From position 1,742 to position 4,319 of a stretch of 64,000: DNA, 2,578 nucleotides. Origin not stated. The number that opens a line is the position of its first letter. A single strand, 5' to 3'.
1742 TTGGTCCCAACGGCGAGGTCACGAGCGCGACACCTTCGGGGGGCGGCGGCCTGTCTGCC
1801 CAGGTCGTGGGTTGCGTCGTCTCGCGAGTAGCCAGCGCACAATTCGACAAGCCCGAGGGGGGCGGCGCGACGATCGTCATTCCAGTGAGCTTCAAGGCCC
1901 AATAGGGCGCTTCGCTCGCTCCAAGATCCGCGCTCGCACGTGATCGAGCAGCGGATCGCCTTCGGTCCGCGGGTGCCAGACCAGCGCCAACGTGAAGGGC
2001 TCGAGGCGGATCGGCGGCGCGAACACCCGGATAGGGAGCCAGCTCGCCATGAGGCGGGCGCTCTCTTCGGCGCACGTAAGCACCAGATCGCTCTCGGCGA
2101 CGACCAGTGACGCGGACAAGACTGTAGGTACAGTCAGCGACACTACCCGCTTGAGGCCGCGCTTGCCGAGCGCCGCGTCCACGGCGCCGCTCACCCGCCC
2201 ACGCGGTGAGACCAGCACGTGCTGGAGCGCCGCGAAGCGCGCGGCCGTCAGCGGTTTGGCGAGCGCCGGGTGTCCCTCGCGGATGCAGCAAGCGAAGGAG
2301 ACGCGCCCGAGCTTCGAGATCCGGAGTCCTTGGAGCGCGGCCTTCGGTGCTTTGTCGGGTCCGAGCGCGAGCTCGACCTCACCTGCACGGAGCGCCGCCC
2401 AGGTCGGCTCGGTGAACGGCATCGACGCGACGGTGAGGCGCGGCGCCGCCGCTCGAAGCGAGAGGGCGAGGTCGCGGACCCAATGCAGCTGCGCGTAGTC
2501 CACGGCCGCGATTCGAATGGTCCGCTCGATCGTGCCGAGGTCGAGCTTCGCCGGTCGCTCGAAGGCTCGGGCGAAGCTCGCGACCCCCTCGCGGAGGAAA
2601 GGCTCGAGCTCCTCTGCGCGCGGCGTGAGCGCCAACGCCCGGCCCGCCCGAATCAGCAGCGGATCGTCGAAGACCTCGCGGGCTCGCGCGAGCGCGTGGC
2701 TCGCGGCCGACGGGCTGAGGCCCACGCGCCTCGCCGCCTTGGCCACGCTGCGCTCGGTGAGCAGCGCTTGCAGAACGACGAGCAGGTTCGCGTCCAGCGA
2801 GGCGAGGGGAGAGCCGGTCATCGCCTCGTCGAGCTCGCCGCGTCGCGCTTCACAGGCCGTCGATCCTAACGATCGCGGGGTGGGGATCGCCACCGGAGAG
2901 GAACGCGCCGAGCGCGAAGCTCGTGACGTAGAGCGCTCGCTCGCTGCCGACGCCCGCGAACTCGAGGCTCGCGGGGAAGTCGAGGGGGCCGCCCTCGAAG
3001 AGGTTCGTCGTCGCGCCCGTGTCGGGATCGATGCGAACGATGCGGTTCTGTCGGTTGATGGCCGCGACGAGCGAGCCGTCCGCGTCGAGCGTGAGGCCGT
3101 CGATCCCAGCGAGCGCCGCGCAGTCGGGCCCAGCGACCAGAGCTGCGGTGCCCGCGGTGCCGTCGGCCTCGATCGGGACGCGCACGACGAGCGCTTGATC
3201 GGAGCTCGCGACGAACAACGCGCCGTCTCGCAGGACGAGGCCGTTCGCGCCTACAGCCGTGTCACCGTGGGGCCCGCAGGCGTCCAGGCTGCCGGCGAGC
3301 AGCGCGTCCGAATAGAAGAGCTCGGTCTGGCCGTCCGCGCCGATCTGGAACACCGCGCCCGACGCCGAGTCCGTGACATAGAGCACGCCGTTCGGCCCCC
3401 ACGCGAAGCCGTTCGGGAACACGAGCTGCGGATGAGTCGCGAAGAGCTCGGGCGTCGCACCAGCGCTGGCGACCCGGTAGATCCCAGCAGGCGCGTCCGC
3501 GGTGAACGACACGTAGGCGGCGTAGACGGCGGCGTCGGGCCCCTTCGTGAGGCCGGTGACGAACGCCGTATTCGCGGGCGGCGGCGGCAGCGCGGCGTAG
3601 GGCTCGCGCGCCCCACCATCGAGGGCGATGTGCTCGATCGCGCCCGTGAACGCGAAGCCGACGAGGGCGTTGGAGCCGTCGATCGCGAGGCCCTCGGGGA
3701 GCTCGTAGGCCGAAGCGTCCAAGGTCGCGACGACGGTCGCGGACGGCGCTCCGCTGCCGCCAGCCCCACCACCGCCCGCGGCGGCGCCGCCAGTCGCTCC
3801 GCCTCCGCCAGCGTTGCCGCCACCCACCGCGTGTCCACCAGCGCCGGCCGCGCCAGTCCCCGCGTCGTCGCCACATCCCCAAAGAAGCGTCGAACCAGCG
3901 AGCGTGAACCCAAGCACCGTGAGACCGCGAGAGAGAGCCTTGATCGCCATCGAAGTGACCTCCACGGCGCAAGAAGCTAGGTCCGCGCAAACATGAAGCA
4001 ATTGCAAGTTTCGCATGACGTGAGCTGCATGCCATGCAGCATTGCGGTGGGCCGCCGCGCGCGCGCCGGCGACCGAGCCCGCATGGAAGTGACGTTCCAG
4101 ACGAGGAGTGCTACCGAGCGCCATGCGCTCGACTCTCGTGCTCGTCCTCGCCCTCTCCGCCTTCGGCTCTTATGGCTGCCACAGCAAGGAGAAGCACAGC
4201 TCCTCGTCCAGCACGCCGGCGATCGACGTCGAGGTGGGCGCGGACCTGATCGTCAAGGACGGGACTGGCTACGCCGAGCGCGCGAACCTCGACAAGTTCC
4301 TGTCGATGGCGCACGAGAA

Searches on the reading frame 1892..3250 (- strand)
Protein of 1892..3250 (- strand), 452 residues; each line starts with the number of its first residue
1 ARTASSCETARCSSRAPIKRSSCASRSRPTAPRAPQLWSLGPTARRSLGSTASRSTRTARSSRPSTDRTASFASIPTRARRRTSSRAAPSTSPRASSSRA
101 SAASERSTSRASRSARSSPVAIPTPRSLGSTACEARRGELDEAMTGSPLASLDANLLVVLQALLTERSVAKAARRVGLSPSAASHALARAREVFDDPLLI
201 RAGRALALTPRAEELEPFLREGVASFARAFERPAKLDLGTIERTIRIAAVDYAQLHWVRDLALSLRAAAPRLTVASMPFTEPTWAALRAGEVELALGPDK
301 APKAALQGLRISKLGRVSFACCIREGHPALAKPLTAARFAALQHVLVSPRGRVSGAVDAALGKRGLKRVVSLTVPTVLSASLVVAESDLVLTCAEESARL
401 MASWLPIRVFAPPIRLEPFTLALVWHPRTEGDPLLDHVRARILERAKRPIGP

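Call 30: search_protein_families(library=pfam, proteins=[window:1892-3250:-], max_evalue=0.001)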
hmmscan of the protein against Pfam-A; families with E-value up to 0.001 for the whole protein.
window:1892-3250:- (452 aa): 2 families
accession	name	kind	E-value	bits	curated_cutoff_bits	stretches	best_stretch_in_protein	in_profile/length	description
PF03466.25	LysR_substrate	-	1.1e-15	58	28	1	242-446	5-208/209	LysR substrate binding domain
PF00126.33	HTH_1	-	1.6e-12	47.6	26.6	1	155-213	2-60/60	Bacterial regulatory helix-turn-helix protein, lysR family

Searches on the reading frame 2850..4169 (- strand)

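Call 30: search_protein_families(library=pfam, proteins=[window:2850-4169:-], max_evalue=0.001)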
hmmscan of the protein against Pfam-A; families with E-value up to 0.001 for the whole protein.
window:2850-4169:- (439 aa): 2 families
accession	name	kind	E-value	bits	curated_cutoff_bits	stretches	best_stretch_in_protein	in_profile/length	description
PF08450.18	SGL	-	5.4e-14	52.8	26.3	1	308-417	136-244/246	SMP-30/Gluconolactonase/LRE-like region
PF24684.1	Vgb_lyase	-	5e-06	26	50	1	198-285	135-216/290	Virginiamycin B lyase family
